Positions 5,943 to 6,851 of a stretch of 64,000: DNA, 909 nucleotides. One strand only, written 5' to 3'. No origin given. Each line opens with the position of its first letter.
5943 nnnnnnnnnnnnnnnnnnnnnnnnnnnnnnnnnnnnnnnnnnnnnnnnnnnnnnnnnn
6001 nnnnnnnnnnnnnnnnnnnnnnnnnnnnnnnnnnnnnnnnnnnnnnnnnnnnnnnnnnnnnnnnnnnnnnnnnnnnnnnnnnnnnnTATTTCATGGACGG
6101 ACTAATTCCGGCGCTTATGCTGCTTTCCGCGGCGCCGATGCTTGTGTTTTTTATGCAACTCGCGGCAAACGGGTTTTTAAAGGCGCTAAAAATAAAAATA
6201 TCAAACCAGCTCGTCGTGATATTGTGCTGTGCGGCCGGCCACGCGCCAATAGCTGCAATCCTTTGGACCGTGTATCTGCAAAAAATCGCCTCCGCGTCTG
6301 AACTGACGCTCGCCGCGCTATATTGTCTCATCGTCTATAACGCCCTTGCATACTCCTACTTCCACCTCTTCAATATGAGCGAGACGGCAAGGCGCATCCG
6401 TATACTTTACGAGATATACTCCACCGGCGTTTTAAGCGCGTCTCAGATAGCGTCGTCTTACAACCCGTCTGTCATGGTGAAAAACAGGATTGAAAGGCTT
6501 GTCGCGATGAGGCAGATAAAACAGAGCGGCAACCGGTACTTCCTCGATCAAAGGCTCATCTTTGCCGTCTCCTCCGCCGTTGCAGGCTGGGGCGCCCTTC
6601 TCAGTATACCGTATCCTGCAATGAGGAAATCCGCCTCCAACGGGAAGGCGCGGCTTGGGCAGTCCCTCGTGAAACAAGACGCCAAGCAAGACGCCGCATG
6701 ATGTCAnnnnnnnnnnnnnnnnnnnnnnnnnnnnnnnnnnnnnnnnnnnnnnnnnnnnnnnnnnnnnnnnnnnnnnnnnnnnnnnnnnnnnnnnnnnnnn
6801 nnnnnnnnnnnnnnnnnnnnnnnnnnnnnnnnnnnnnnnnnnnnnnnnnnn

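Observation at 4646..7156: Duplicated two-gene module: YdjM-like membrane hydrolase + membrane-anchored winged-helix protein, at the head of the YfhO operon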

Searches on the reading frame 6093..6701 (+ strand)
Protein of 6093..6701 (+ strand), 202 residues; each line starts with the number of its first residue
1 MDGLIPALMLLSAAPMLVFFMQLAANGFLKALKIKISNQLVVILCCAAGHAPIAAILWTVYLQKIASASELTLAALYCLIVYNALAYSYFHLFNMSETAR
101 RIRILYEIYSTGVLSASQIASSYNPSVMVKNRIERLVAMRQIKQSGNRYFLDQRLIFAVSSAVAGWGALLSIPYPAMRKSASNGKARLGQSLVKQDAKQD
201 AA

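Call 5: search_protein_families(library=pfam, proteins=[window:6093-6701:+], max_evalue=1)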
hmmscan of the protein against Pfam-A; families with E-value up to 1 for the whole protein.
window:6093-6701:+ (202 aa): 0 families

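Call 7: search_protein_families(library=ncbifam, proteins=[window:6093-6701:+], max_evalue=1)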
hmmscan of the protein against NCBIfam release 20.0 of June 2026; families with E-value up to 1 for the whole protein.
window:6093-6701:+ (202 aa): 0 families

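Call 13: find_homologous_proteins(query=window:6093-6701:+, max_evalue=0.001)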
Query window:6093-6701:+ (202 aa): 196 proteins with E <= 0.001 among 721 candidates; the best 120 are listed.
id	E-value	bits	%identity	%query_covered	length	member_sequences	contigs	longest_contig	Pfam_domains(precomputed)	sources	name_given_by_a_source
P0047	5.5e-116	403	100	96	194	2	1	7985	-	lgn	-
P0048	4.5e-66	241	58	98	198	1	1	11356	-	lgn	-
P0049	3.4e-63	231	56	98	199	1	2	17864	-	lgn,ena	-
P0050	6.2e-49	185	53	87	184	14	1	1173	-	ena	-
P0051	2.4e-47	180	51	87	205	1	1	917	-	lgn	-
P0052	1.1e-46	177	51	83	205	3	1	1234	-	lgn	-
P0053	2.9e-46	176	54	77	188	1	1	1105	-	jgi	-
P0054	1.0e-45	174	51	87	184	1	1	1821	-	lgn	-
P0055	2.7e-45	173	51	85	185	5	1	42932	-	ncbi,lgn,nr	ncbi:MAG: hypothetical protein Q8P28_05290 [Deltaproteobacteria bacterium]|nr:hypothetical protein [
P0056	1.2e-44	171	49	83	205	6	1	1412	-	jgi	-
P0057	1.0e-43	168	50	81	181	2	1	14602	-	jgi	jgi:hypothetical protein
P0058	5.8e-42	162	47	87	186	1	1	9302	-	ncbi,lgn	-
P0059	8.9e-42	162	43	87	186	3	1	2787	-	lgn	-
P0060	1.3e-40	158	52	70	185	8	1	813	-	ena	-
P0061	5.4e-40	156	44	91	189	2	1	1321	-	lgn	-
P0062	3.3e-39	153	47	83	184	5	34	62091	-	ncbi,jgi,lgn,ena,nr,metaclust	ncbi:MAG: hypothetical protein A3G39_11035 [Deltaproteobacteria bacterium RIFCSPLOWO2_12_FULL_43_16]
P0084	1.7e-29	122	42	83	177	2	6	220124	-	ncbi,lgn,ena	-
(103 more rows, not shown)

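Call 27: find_encoding_contigs(protein=P0062, flank=7000, max_places=3)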
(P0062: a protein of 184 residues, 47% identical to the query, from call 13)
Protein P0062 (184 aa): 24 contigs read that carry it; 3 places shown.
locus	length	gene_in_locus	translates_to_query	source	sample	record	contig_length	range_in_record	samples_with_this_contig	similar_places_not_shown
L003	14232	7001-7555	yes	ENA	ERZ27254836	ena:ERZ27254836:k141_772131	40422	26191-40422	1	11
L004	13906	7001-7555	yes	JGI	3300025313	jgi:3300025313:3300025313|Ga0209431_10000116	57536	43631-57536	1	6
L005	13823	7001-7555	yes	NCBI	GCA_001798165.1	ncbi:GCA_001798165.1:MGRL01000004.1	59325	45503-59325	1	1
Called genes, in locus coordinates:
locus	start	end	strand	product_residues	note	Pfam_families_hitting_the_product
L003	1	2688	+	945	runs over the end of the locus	PF09586:YfhO (weak)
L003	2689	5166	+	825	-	PF09586:YfhO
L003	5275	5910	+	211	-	-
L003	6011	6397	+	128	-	-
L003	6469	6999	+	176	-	-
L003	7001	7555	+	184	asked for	-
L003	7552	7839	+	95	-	-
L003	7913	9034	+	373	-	PF13173:AAA_14, PF13635:DUF4143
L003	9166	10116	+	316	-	PF21570:ArgZ-like_C_2nd (weak)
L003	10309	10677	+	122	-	PF13366:PDDEXK_3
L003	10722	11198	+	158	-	PF01467:CTP_transf_like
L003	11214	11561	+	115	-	PF01909:NTP_transf_2, PF18765:Polbeta (weak)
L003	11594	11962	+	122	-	PF05168:HEPN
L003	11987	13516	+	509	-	PF01467:CTP_transf_like, PF00294:PfkB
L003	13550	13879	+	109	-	PF05635:23S_rRNA_IVP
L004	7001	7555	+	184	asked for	-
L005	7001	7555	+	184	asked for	-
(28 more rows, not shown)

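Call 28: find_encoding_contigs(protein=P0084, flank=7000, max_places=2)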
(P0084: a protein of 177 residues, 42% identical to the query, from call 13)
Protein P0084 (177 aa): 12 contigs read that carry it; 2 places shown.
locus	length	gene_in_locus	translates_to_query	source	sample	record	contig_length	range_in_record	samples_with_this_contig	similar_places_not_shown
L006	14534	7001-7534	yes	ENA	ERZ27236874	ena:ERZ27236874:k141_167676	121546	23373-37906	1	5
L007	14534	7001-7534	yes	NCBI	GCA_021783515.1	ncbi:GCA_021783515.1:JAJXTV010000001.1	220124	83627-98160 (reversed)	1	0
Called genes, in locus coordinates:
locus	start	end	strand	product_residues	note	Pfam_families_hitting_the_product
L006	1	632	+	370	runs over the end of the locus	PF04055:Radical_SAM, PF13186:SPASM (weak)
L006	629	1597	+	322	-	PF00676:E1_dh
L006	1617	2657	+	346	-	PF02779:Transket_pyr, PF02780:Transketolase_C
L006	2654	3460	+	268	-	PF00535:Glycos_transf_2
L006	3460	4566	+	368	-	PF04055:Radical_SAM, PF13186:SPASM (weak)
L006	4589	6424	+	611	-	PF13231:PMT_2 (weak)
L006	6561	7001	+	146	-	-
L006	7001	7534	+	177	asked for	-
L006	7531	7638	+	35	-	-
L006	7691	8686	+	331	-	PF04055:Radical_SAM, PF13353:Fer4_12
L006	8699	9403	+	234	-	PF00106:adh_short, PF01370:Epimerase (weak), PF13561:adh_short_C2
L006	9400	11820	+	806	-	-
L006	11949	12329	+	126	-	PF04246:RseC_MucC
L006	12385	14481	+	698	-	PF00009:GTP_EFTU, PF01926:MMR_HSR1 (faint), PF22042:EF-G_D2, PF03144:GTP_EFTU_D2, PF14492:EFG_III, PF03764:EFG_IV, PF00679:EFG_C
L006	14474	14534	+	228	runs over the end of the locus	-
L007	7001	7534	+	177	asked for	-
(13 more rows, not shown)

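Call 30: find_related_loci(query=A3, collection=genome_contigs, flank=10000)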
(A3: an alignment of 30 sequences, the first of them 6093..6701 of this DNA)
Query A3 (202 aa) in genome_contigs; peptide patterns used: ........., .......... (x = any residue, [..] = any of these).
140 stretches matched a pattern; 119 encode a relative of the query (tblastn E <= 1e-3); the best 80 are kept; 80 distinct loci.
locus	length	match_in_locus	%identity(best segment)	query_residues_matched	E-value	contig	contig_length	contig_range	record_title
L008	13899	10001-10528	50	11-185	3e-52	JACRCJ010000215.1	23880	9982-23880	MAG: Deltaproteobacteria bacterium isolate NC_groundwater_1643_Pr3_B-0.1um_56_205 SR-2_scaffold_141_1538562, whole genom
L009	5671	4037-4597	43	8-194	5e-49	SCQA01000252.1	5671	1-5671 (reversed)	MAG: bacterium isolate DP16D_bin.2 DP16D_bin.2-98184, whole genome shotgun sequence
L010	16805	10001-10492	47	8-174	5e-46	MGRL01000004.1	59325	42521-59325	MAG: Deltaproteobacteria bacterium RIFCSPHIGHO2_02_FULL_43_33 rifcsphigho2_02_scaffold_1108, whole genome shotgun sequen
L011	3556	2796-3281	47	14-174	5e-44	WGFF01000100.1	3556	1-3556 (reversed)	MAG: Deltaproteobacteria bacterium isolate S146_73 k151_321425, whole genome shotgun sequence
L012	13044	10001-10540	45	6-173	3e-41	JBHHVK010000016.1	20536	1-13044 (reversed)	MAG: Thermodesulfobacteriota bacterium isolate S.4.sp2_bin.44 NODE_862_length_20536_cov_10.407695, whole genome shotgun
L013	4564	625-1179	41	1-183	3e-41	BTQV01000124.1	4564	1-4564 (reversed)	MAG: Thermodesulfobacteriota bacterium BMS9Abin23 DNA, NODE_8698_length_4564, whole genome shotgun sequence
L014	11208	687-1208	44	1-173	3e-41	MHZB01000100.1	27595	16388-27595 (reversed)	MAG: Planctomycetes bacterium RIFCSPLOWO2_12_FULL_50_35 rifcsplowo2_12_scaffold_7466, whole genome shotgun sequence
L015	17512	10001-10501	40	8-173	3e-38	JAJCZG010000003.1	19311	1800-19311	MAG: Deltaproteobacteria bacterium isolate OFTM298 OFTM298_2, whole genome shotgun sequence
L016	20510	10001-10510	38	1-174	7e-36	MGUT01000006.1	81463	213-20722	MAG: Elusimicrobia bacterium RIFCSPLOWO2_01_FULL_64_13 rifcsplowo2_01_scaffold_11270, whole genome shotgun sequence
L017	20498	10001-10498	42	5-172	2e-35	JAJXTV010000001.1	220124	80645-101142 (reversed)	MAG: Nitrospirae bacterium isolate BP4.bin66 NODE_18_length_220124_cov_2.652841, whole genome shotgun sequence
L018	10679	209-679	44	12-171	8e-35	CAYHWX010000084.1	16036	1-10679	MAG TPA_asm: uncultured Vicingus sp. isolate ERP119705_co15_575 genome assembly, contig: NODE_3846_length_16036_cov_6.88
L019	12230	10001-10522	39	2-178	3e-34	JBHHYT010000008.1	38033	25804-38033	MAG: Thermodesulfobacteriota bacterium isolate Maj_2_bin.32 NODE_362_length_38033_cov_7.282295, whole genome shotgun seq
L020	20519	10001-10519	37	1-173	6e-34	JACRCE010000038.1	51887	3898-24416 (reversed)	MAG: Deltaproteobacteria bacterium isolate NC_groundwater_1638_Pr3_B-0.1um_54_19 SR-2_scaffold_141_868780, whole genome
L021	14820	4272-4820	33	14-196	1e-33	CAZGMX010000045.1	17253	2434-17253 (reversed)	MAG TPA_asm: uncultured Actinomycetota bacterium isolate binchicken_co232_128 genome assembly, contig: NODE_6457_length_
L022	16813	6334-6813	39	14-173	3e-33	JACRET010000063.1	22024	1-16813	MAG: Deltaproteobacteria bacterium isolate NC_groundwater_1706_Pr3_B-0.1um_52_15 SR-2_scaffold_141_2016549, whole genome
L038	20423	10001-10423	39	8-149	2e-25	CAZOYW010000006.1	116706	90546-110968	MAG TPA_asm: uncultured bacterium isolate SRP192927_co7_26 genome assembly, contig: NODE_167_length_116706_cov_9.625721,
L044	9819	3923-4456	33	8-184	2e-24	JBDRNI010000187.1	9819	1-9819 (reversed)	MAG: Candidatus Omnitrophota bacterium isolate MEGAHIT-group-1.881 k141_4411628, whole genome shotgun sequence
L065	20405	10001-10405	33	16-149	8e-19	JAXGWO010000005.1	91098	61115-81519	MAG: PVC group bacterium isolate AnMBR.bin469 bin469_5, whole genome shotgun sequence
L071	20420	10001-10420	36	29-163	2e-17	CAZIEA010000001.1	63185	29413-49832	MAG TPA_asm: uncultured bacterium isolate SRP090828_co4_59 genome assembly, contig: NODE_75_length_63185_cov_9.707049, w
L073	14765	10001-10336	38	76-188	4e-17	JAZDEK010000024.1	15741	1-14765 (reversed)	MAG: Pseudomonadota bacterium isolate MEGAHIT-group-0.147 k141_8654334, whole genome shotgun sequence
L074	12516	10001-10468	30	5-163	7e-17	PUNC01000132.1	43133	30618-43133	MAG: PVC group bacterium isolate B1Sed10_207 B1-Sed10-C545, whole genome shotgun sequence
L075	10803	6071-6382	39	69-171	1e-16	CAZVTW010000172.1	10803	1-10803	MAG TPA_asm: uncultured Bacteroidales bacterium isolate binchicken_co8_117 genome assembly, contig: NODE_11675_length_10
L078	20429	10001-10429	31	8-149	4e-16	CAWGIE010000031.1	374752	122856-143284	MAG: uncultured bacterium isolate MFD02416.bin.2.262 genome assembly, contig: contig_58223, whole genome shotgun sequenc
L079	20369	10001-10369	34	42-164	8e-16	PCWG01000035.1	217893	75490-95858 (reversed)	MAG: Nitrospinae bacterium CG11_big_fil_rev_8_21_14_0_20_45_15 CG11_8_21_14_0.20_scaffold_4_c, whole genome shotgun sequ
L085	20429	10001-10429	32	8-149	1e-14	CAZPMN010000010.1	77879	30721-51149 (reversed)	MAG TPA_asm: uncultured bacterium isolate binchicken_co405_158 genome assembly, contig: NODE_408_length_77879_cov_12.265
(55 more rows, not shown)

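Call 36: search_protein_families(library=pfam, proteins=[L073:7383-8162:+, L079:7307-8398:-, L085:14002-15000:-, L044:7739-9187:+, L078:10520-11665:-, L071:905-2962:-, L038:17960-20422:-, L074:630-2771:-, L075:6345-8312:+, L065:2229-4091:-], max_evalue=0.001)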
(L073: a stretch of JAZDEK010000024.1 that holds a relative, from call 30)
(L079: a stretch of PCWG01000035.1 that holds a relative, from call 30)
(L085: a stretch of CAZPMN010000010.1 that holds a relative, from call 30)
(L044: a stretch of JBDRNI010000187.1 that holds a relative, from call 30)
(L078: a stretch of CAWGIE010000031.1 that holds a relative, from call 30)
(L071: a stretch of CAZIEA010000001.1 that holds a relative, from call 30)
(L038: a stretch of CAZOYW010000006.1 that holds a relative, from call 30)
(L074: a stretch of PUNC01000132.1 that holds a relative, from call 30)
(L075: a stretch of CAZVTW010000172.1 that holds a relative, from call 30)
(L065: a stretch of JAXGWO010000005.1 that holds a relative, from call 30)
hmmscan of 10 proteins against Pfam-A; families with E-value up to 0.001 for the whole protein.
L073:7383-8162:+ (260 aa): 3 families
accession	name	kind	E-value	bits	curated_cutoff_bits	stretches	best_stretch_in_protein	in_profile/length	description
PF00535.33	Glycos_transf_2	-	1.9e-23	83.7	23.3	1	7-161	1-154/168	Glycosyl transferase family 2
PF10111.15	Glyco_tranf_2_2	-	1.6e-07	31.5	27.3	1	7-98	1-92/276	Glycosyltransferase like family 2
PF13641.12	Glyco_tranf_2_3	-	2.8e-05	24.7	27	1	6-102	3-101/230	Glycosyltransferase like family 2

L079:7307-8398:- (364 aa): 2 families
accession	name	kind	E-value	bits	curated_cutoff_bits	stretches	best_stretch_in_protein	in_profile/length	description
PF04055.27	Radical_SAM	-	9.2e-21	75.2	29.5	1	44-205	3-165/166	Radical SAM superfamily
PF13186.11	SPASM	-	3.3e-10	40.5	21.5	1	275-342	1-66/67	Iron-sulfur cluster-binding domain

L085:14002-15000:- (333 aa): 8 families
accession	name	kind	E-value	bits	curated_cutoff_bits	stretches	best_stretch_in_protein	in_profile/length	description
PF01370.27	Epimerase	-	7.7e-35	120.9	20.9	1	8-243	1-240/240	NAD dependent epimerase/dehydratase family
PF01073.25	3Beta_HSD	-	6.3e-21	75.1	22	1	9-196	1-200/280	3-beta hydroxysteroid dehydrogenase/isomerase family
PF16363.11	GDP_Man_Dehyd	-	8.6e-20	71.9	27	1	9-302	1-331/332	GDP-mannose 4,6 dehydratase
PF13460.12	NAD_binding_10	-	3.9e-13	50.1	27.2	1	12-176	1-145/184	NAD(P)H-binding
PF05368.20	NmrA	-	2.3e-09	37.7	27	1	7-124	4-107/298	NmrA-like family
PF04321.23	RmlD_sub_bind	-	1e-08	35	27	1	7-194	2-168/287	RmlD substrate binding domain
PF02719.21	Polysacc_synt_2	-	2.5e-06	27.3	20.2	1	8-124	1-128/293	Polysaccharide biosynthesis protein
PF07993.18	NAD_binding_4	-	7.9e-06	25.6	20.1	0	71-181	86-211/258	Male sterility protein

L044:7739-9187:+ (483 aa): 3 families
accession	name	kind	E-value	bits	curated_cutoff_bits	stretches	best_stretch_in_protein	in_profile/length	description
PF04055.27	Radical_SAM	-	2.2e-21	77.2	29.5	1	189-349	4-160/166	Radical SAM superfamily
PF02310.24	B12-binding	-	8.3e-20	71.3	32.1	1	21-124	11-120/121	B12 binding domain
PF19238.5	Radical_SAM_2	-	0.00023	21.3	26.7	0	278-338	65-124/151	Radical SAM-like domain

L078:10520-11665:- (382 aa): 3 families
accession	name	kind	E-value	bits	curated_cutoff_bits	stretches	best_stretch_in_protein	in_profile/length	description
PF01041.23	DegT_DnrJ_EryC1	-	8.8e-109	364.5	19.8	1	32-377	5-359/360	DegT/DnrJ/EryC1/StrS aminotransferase family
PF01212.27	Beta_elim_lyase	-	2.1e-09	37.5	27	1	51-193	32-177/288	Beta-eliminating lyase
PF00266.25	Aminotran_5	-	8.7e-06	25.4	21.5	1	53-179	45-183/371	Aminotransferase class-V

L071:905-2962:- (686 aa): 1 family
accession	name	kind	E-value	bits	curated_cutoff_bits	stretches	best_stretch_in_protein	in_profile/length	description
PF09586.16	YfhO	-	0.00017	20.5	28.5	0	596-644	774-822/835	Bacterial membrane protein YfhO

L038:17960-20422:- (821 aa): 1 family
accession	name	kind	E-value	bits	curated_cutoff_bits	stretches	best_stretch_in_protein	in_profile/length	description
PF09586.16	YfhO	-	5e-05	22.3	28.5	1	731-795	767-832/835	Bacterial membrane protein YfhO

L074:630-2771:- (714 aa): 0 families

L075:6345-8312:+ (656 aa): 18 families
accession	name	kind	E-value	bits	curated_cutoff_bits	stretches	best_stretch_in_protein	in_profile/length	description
PF00515.34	TPR_1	-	4e-43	144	27.8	3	604-636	1-33/34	Tetratricopeptide repeat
PF07719.23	TPR_2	-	7.8e-39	129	27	5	604-636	1-33/34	Tetratricopeptide repeat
PF13414.12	TPR_11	-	3.8e-29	100.6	26.8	4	454-495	1-42/42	TPR repeat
PF13181.12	TPR_8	-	3.4e-26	89.6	25.7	1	606-636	3-33/34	Tetratricopeptide repeat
PF13431.12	TPR_17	-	1.3e-20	72.3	24.4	2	592-625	1-34/34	Tetratricopeptide repeat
PF13424.12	TPR_12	-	2.4e-18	66.5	30.1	3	482-543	4-73/77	Tetratricopeptide repeat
PF13432.12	TPR_16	-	1.6e-16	60.9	32.7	2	453-511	3-61/65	Tetratricopeptide repeat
PF14559.12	TPR_19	-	8.7e-16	58.4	25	1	589-640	10-61/68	Tetratricopeptide repeat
PF13371.12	TPR_9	-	1.6e-15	57.3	35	2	579-636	4-61/73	Tetratricopeptide repeat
PF13176.12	TPR_7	-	2.3e-11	43.3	27.9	0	606-636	1-33/36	Tetratricopeptide repeat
PF13174.12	TPR_6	-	2.6e-11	43.8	26.3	0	482-512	1-31/33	Tetratricopeptide repeat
PF13374.12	TPR_10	-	2.9e-11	43.5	27.5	0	483-508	4-29/42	Tetratricopeptide repeat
PF13428.12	TPR_14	-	5.5e-11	42.5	23.5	0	610-644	7-39/44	Tetratricopeptide repeat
PF23914.1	TPR_CcmH_CycH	-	1.5e-07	31.8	42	0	597-639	43-85/158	Cytochrome c-type biogenesis protein H TPR domain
PF12895.13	ANAPC3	-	1.8e-06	28.6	27.2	0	460-541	2-82/82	Anaphase-promoting complex, cyclosome, subunit 3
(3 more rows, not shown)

L065:2229-4091:- (621 aa): 0 families

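Call 37: predict_structure(alignment_id=A3)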
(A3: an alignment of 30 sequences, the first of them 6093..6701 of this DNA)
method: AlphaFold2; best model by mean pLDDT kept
length: 202 residues; sequences in the alignment: 30
mean_pLDDT: 81.7   pTM: 0.62
mean pLDDT of the five models: 81.7, 79.6, 77.6, 77.4, 75.3
residues with pLDDT >= 90: 50; 70-90: 122; 50-70: 29; < 50: 1
segments of 3 or more residues with pLDDT < 50: none
pLDDT, mean of each block of 10 residues (from residue 1): 84 90 92 91 92 88 91 92 89 74 81 84 78 85 87 81 82 65 53 59 61
secondary structure, 60 per line:
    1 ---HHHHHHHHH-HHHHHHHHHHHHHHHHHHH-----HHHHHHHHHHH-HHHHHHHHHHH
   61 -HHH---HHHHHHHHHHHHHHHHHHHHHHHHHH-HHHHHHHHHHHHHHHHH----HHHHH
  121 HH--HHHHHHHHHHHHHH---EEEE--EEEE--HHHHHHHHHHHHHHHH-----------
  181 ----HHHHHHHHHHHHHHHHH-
elements in order: H4-12 H14-32 H38-48 H50-60 H68-93 H95-111 H116-122 H125-138 E142-145 E148-151 H154-169 H185-201

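Call 57: search_protein_families(library=pfam, alignment_id=A5, max_evalue=0.01)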
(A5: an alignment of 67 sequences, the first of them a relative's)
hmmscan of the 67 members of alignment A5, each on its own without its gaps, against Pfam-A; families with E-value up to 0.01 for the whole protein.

A. member 1, L082:6305-8239:+ (645 aa): 0 families

B. families by the number of members that match (of 67 scanned): 84 families (the first 25 are shown)
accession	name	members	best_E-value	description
PF09586.16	YfhO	10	6.7e-15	Bacterial membrane protein YfhO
PF13231.12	PMT_2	7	1.8e-12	Dolichyl-phosphate-mannose-protein mannosyltransferase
PF14559.12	TPR_19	5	8.7e-16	Tetratricopeptide repeat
PF00515.34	TPR_1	4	4e-43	Tetratricopeptide repeat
PF07719.23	TPR_2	4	7.8e-39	Tetratricopeptide repeat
PF13414.12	TPR_11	4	3.8e-29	TPR repeat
PF13181.12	TPR_8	4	3.4e-26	Tetratricopeptide repeat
PF13431.12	TPR_17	4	1.3e-20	Tetratricopeptide repeat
PF13432.12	TPR_16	4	3.8e-18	Tetratricopeptide repeat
PF13428.12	TPR_14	4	4.9e-18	Tetratricopeptide repeat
PF13424.12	TPR_12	3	2.4e-18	Tetratricopeptide repeat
PF13371.12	TPR_9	3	1.6e-15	Tetratricopeptide repeat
PF13176.12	TPR_7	3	2.3e-11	Tetratricopeptide repeat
PF13174.12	TPR_6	3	2.6e-11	Tetratricopeptide repeat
PF23914.1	TPR_CcmH_CycH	3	1.6e-08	Cytochrome c-type biogenesis protein H TPR domain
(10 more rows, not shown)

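Call 58: search_protein_families(library=pfam, alignment_id=A6, max_evalue=0.01)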
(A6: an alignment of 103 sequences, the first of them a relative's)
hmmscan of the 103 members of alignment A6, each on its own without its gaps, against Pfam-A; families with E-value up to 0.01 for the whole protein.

A. member 1, L010:10534-10818:+ (95 aa): 1 family
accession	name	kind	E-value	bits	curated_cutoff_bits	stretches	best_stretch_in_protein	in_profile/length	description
PF21570.3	ArgZ-like_C_2nd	-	0.00097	19.3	27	1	39-85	1-47/213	Arginine dihydrolase ArgZ-like, C-terminal, Rossmann fold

B. families by the number of members that match (of 103 scanned): 96 families (the first 25 are shown)
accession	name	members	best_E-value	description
PF04026.17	SpoVG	3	8.5e-32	SpoVG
PF04138.20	GtrA_DPMS_TM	3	2.5e-18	GtrA/DPMS, transmembrane domain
PF01467.32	CTP_transf_like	3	2.1e-16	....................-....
PF00011.27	HSP20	2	3.4e-22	Hsp20/alpha crystallin family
PF00132.30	Hexapep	2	1.2e-17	Bacterial transferase hexapeptide (six repeats)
PF00293.34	NUDIX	2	1.1e-16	NUDIX domain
PF13242.12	Hydrolase_like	2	8.3e-16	HAD-hyrolase-like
PF02779.29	Transket_pyr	2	2.8e-15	Transketolase, pyrimidine binding domain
PF00702.32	Hydrolase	2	9.4e-12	haloacid dehalogenase-like hydrolase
PF00908.23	dTDP_sugar_isom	2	5.4e-11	dTDP-4-dehydrorhamnose 3,5-epimerase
PF13419.12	HAD_2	2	1.4e-10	Haloacid dehalogenase-like hydrolase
PF01909.29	NTP_transf_2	2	1.9e-10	Nucleotidyltransferase domain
PF14602.12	Hexapep_2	2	3.9e-10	Hexapeptide repeat of succinyl-transferase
PF08645.17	PNK3P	2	2.3e-08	Polynucleotide kinase 3 phosphatase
PF25084.1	LbH_EIF2B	2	3.9e-08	EIF2B subunit epsilon LbH domain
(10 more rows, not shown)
